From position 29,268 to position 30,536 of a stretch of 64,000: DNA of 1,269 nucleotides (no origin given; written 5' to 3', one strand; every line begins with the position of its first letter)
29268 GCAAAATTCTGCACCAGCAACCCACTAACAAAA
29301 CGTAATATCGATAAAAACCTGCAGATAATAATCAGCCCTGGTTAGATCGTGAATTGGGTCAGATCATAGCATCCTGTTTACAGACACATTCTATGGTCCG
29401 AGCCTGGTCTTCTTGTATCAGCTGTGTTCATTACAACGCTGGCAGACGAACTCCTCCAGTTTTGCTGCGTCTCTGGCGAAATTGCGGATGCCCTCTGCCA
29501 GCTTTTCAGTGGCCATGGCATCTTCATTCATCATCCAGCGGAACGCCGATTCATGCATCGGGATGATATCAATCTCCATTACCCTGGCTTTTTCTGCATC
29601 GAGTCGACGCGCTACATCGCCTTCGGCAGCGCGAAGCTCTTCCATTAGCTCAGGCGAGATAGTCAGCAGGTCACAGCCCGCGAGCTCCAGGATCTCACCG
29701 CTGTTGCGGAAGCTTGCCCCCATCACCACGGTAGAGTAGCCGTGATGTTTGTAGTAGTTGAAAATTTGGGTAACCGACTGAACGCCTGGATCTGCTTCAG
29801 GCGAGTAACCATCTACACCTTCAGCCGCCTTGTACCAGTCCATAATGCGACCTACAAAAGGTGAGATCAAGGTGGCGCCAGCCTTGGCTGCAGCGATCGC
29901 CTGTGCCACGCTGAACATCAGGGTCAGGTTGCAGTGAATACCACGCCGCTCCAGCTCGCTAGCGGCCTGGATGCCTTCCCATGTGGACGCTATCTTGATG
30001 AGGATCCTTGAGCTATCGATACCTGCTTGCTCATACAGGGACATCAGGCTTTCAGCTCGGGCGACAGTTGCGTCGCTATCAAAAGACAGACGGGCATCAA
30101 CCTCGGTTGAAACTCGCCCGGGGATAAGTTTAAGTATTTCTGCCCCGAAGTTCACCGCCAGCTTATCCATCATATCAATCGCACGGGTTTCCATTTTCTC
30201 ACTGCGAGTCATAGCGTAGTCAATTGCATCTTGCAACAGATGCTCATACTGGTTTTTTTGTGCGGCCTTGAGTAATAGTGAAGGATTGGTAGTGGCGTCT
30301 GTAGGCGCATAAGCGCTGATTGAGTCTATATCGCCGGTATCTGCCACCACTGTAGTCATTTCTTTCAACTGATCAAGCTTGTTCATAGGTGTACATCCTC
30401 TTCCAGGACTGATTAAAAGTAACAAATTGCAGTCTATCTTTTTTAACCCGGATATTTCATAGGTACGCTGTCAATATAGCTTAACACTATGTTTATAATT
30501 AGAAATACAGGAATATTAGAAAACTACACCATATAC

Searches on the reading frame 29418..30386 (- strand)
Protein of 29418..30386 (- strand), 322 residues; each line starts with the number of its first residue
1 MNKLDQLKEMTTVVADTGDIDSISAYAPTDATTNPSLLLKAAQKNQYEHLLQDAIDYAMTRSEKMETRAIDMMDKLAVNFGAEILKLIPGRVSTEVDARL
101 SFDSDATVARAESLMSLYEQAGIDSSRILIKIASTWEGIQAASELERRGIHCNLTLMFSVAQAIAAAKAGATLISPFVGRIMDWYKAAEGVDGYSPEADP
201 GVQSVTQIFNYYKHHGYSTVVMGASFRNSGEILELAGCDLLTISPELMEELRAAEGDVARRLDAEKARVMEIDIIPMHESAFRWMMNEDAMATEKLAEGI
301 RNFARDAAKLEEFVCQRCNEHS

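Call 57: find_homologous_proteins(query=window:29418-30386:-, max_evalue=1e-80)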
Query window:29418-30386:- (322 aa): 7999 proteins with E <= 1e-80 among 8000 candidates; the best 120 are listed.
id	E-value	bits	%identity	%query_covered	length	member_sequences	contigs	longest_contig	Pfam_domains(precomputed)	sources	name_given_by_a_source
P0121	1.5e-197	673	96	100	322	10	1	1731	PF00923.26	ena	-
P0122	6.2e-195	664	94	100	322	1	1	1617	PF00923.26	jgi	-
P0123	1.4e-194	663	94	100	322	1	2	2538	PF00923.26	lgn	-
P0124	1.9e-193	659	93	100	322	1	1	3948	PF00923.26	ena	-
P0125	1.3e-192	657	93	100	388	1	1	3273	PF00923.26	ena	-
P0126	5.8e-190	648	92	100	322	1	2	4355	PF00923.26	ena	-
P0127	1.8e-189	646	92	100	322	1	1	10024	PF00923.26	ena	-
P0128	3.7e-186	635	90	99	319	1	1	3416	PF00923.26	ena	-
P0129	2.7e-185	633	89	99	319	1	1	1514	PF00923.26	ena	-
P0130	6.7e-184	628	89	99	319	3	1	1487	PF00923.26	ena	-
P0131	6.8e-184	628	89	99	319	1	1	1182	PF00923.26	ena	-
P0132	4.1e-183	625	88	100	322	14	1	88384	PF00923.26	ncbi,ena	-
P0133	6.8e-180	615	86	100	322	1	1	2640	PF00923.26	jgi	jgi:transaldolase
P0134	4.1e-179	612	85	100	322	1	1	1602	PF00923.26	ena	-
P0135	9.4e-179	611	85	100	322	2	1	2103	PF00923.26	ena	-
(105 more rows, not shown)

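Call 58: find_encoding_contigs(protein=P0127, flank=2500, max_places=2)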
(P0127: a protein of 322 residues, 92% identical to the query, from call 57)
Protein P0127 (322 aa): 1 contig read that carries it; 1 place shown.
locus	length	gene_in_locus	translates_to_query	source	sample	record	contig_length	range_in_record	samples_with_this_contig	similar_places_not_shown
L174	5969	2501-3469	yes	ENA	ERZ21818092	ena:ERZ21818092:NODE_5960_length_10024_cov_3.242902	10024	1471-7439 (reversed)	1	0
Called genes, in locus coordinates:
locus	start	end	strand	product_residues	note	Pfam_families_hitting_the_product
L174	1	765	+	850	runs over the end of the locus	PF12704:MacB_PCD (faint), PF02687:FtsX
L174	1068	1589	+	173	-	PF00588:SpoU_methylase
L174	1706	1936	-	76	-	-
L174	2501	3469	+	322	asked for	PF00923:TAL_FSA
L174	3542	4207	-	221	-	PF02245:Pur_DNA_glyco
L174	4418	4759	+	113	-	-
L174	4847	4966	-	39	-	-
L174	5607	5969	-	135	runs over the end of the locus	PF14520:HHH_5 (faint), PF14229:DUF4332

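Call 59: find_encoding_contigs(protein=P0132, flank=2500, max_places=2)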
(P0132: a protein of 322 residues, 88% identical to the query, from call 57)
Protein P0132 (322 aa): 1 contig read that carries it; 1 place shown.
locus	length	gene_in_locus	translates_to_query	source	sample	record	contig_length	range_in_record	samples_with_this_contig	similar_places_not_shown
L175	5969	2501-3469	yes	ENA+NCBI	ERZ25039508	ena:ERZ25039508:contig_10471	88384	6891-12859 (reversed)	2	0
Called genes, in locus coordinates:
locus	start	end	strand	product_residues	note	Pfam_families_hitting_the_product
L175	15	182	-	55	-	-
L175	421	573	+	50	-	-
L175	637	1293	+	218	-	PF02586:SRAP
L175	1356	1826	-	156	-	PF01161:PBP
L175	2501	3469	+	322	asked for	PF00923:TAL_FSA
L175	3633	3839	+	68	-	PF11146:DUF2905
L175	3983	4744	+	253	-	PF01925:TauE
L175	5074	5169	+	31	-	-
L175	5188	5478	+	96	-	PF00581:Rhodanese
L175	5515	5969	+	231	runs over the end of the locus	PF00753:Lactamase_B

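Call 60: find_encoding_contigs(protein=P0126, flank=2500, max_places=2)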
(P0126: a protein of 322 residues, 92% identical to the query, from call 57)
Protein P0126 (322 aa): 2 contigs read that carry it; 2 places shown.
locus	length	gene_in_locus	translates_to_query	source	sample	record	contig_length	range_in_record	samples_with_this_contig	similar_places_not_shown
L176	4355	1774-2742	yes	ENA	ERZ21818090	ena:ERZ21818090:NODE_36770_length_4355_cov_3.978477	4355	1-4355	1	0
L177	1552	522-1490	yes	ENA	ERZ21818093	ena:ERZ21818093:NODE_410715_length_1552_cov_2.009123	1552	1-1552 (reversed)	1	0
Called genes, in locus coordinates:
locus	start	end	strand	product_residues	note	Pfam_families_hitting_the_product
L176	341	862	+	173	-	PF00588:SpoU_methylase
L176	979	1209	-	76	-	-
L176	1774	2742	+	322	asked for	PF00923:TAL_FSA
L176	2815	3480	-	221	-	PF02245:Pur_DNA_glyco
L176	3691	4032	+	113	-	-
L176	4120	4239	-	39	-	-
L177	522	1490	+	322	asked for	PF00923:TAL_FSA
